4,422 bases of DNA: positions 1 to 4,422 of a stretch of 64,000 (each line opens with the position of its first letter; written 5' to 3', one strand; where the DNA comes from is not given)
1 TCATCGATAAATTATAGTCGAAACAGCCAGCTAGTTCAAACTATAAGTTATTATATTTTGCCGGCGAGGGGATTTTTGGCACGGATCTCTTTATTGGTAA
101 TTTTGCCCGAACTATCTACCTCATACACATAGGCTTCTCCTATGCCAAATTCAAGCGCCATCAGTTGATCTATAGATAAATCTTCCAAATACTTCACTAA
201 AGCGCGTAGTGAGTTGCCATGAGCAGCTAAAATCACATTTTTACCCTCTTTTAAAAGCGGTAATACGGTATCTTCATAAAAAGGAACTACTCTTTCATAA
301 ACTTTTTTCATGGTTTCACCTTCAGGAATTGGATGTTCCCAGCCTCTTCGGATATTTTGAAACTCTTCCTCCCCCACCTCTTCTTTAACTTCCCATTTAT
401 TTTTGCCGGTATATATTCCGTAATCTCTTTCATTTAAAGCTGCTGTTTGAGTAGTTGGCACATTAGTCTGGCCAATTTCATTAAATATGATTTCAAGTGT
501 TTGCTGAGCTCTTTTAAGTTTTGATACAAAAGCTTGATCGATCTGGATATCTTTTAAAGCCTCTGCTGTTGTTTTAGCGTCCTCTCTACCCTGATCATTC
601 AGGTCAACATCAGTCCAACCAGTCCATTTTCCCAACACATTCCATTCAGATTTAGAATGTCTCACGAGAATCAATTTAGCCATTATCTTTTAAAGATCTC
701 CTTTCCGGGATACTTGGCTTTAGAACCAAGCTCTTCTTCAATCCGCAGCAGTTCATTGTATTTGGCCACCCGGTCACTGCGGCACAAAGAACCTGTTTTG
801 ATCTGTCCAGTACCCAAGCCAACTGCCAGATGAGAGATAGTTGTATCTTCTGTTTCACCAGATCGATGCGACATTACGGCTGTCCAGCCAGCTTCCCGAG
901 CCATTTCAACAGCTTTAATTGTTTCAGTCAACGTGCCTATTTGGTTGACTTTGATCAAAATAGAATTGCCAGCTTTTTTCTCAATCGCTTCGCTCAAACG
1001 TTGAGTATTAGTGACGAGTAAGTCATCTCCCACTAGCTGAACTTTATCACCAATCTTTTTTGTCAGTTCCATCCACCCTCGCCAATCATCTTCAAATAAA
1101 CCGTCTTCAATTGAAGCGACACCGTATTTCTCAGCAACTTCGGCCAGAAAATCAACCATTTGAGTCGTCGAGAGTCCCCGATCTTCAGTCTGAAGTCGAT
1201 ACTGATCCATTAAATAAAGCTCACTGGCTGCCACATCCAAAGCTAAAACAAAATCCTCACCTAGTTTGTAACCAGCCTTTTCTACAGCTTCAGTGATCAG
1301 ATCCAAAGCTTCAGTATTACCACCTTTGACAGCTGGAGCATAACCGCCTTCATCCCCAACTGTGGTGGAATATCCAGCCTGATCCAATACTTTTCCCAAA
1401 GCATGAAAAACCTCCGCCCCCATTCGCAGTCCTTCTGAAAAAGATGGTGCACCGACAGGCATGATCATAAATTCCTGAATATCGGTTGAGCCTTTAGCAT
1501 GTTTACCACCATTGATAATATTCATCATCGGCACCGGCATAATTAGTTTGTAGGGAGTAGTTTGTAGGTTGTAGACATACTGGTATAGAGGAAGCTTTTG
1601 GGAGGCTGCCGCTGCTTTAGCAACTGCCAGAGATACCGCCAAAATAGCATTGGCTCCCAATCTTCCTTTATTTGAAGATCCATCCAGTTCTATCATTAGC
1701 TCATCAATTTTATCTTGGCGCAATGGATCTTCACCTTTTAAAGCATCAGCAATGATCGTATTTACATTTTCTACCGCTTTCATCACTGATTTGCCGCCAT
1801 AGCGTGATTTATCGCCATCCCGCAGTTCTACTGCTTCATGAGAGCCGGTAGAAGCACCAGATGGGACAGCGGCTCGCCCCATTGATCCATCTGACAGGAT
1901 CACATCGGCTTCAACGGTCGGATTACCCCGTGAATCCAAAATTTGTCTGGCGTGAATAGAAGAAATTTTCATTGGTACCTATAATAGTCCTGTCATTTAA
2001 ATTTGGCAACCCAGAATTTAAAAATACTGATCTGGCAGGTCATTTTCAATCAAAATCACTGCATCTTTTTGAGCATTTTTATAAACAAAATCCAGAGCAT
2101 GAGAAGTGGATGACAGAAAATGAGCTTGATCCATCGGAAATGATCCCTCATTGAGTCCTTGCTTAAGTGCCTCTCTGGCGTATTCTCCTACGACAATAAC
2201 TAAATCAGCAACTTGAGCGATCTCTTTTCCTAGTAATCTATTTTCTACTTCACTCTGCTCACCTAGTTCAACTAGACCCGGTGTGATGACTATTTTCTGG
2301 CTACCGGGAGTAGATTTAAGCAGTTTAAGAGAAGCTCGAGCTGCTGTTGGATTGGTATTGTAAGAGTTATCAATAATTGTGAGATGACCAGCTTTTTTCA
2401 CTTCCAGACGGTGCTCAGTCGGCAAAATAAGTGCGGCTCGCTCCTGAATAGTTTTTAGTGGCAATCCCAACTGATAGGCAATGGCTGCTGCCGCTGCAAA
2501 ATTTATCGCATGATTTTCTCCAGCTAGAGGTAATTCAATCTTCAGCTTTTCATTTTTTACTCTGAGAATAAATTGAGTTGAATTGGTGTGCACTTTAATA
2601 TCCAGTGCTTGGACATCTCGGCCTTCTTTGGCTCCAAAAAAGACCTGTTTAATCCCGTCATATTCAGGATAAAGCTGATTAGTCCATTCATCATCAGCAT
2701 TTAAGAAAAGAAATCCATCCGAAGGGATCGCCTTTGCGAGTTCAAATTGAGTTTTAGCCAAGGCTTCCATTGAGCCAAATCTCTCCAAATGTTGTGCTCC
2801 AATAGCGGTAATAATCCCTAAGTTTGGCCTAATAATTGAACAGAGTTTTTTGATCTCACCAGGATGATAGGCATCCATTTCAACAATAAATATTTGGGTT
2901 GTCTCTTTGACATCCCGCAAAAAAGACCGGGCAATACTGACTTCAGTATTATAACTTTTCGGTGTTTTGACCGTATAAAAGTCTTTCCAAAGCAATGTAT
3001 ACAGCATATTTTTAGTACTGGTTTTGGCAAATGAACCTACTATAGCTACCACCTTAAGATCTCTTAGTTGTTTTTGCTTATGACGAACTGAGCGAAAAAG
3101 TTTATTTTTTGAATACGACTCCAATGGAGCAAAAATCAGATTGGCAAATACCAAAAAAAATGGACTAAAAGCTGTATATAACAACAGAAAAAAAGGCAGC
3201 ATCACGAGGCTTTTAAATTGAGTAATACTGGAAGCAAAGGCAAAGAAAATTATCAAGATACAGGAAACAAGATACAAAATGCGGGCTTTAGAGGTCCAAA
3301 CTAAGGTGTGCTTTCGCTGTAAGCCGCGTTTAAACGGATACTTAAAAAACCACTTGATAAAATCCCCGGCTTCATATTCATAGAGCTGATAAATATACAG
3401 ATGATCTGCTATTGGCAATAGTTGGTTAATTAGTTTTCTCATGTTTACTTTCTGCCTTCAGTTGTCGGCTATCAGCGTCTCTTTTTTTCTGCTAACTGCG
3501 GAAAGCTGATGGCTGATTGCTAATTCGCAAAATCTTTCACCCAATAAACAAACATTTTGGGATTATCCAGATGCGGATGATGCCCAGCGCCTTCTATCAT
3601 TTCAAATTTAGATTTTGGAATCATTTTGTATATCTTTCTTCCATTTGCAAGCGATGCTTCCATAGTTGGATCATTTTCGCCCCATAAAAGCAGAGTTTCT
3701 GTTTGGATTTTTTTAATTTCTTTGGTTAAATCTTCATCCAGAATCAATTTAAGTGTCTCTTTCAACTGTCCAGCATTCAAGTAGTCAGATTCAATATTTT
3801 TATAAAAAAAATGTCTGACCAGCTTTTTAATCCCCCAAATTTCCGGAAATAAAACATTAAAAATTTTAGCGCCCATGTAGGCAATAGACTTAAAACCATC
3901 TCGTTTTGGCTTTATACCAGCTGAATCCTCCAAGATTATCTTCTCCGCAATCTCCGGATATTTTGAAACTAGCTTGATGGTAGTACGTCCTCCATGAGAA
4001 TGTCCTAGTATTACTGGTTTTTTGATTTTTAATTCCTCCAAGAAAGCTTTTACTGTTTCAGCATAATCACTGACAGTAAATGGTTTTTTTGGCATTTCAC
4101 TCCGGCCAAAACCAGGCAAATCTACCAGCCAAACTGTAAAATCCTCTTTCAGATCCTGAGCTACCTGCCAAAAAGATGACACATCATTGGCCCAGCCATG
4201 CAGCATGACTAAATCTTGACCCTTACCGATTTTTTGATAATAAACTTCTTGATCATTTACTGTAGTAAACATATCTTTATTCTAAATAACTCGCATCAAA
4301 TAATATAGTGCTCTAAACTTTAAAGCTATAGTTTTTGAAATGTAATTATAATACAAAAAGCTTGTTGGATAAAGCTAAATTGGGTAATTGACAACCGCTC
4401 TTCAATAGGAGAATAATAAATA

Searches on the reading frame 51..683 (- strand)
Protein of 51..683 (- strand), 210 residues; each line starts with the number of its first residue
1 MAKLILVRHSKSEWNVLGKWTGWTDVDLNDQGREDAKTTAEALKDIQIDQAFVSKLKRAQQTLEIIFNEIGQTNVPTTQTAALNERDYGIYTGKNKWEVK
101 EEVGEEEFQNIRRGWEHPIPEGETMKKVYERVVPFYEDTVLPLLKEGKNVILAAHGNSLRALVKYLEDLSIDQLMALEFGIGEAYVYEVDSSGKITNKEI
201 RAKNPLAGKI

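Call 61: search_protein_families(library=pfam, proteins=[window:51-683:-], max_evalue=0.0001)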
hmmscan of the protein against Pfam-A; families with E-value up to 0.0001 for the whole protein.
window:51-683:- (210 aa): 1 family
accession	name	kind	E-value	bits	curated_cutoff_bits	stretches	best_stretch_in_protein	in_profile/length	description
PF00300.27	His_Phos_1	-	8.7e-43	146.7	21.7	1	4-193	1-185/194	Histidine phosphatase superfamily (branch 1)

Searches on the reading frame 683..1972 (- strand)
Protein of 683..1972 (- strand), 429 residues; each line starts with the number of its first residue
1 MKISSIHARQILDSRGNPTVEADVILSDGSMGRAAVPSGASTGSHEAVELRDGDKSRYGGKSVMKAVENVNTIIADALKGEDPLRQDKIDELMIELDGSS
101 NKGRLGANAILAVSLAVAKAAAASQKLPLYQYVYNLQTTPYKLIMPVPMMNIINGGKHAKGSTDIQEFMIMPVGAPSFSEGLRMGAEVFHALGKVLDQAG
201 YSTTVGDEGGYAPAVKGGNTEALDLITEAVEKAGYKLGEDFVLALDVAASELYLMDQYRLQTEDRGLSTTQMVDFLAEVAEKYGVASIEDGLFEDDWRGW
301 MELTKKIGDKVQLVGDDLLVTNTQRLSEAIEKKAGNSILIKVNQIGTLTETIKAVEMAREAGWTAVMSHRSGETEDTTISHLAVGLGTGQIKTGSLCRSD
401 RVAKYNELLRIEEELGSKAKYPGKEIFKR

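Call 61: search_protein_families(library=pfam, proteins=[window:683-1972:-], max_evalue=0.0001)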
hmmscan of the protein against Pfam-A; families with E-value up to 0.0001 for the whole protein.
window:683-1972:- (429 aa): 4 families
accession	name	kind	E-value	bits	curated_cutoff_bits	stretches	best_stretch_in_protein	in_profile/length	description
PF00113.28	Enolase_C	-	4.5e-128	427.1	21.5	1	143-428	2-294/296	Enolase, C-terminal TIM barrel domain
PF03952.21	Enolase_N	-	5.4e-61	205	35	1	3-133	1-131/131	Enolase, N-terminal domain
PF13378.12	MR_MLE_C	-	5.5e-08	33.2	29.4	1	266-384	54-169/219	Enolase C-terminal domain-like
PF07476.17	MAAL_C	-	1e-05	25.3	27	1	304-389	133-217/249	Methylaspartate ammonia-lyase C-terminus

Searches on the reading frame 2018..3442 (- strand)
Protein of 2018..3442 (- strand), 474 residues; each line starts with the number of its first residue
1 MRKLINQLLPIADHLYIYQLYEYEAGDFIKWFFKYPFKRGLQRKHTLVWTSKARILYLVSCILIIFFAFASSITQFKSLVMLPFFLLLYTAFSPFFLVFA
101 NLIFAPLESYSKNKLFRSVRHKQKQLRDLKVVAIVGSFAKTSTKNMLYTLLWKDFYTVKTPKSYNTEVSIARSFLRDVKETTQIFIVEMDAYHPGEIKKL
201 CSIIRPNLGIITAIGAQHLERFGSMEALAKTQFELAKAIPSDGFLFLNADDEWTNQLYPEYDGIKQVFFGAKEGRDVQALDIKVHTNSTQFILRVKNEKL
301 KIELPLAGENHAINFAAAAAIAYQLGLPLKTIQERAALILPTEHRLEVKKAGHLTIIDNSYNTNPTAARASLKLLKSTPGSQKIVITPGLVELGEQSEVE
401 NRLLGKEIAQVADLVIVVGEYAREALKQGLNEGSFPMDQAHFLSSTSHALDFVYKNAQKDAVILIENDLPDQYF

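Call 61: search_protein_families(library=pfam, proteins=[window:2018-3442:-], max_evalue=0.0001)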
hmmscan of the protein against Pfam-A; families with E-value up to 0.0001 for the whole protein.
window:2018-3442:- (474 aa): 2 families
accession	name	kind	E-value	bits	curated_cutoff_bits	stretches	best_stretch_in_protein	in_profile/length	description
PF08245.18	Mur_ligase_M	-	2e-37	129.5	24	1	136-322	3-200/200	Mur ligase middle domain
PF02875.26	Mur_ligase_C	-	4.6e-13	50.5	28.4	1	344-465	1-123/127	Mur ligase, glutamate ligase domain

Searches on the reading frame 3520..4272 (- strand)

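Call 61: search_protein_families(library=pfam, proteins=[window:3520-4272:-], max_evalue=0.0001)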
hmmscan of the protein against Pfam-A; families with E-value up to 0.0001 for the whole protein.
window:3520-4272:- (250 aa): 3 families
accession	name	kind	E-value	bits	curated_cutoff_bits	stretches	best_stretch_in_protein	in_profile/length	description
PF00561.26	Abhydrolase_1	-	1.1e-28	101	25.8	1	21-117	3-102/245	alpha/beta hydrolase fold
PF12697.13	Abhydrolase_6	-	1.4e-21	78.6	26.3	1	21-241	1-214/217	Alpha/beta hydrolase family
PF12146.15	Hydrolase_4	-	1.7e-17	64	27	1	21-236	7-237/239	Serine aminopeptidase, S33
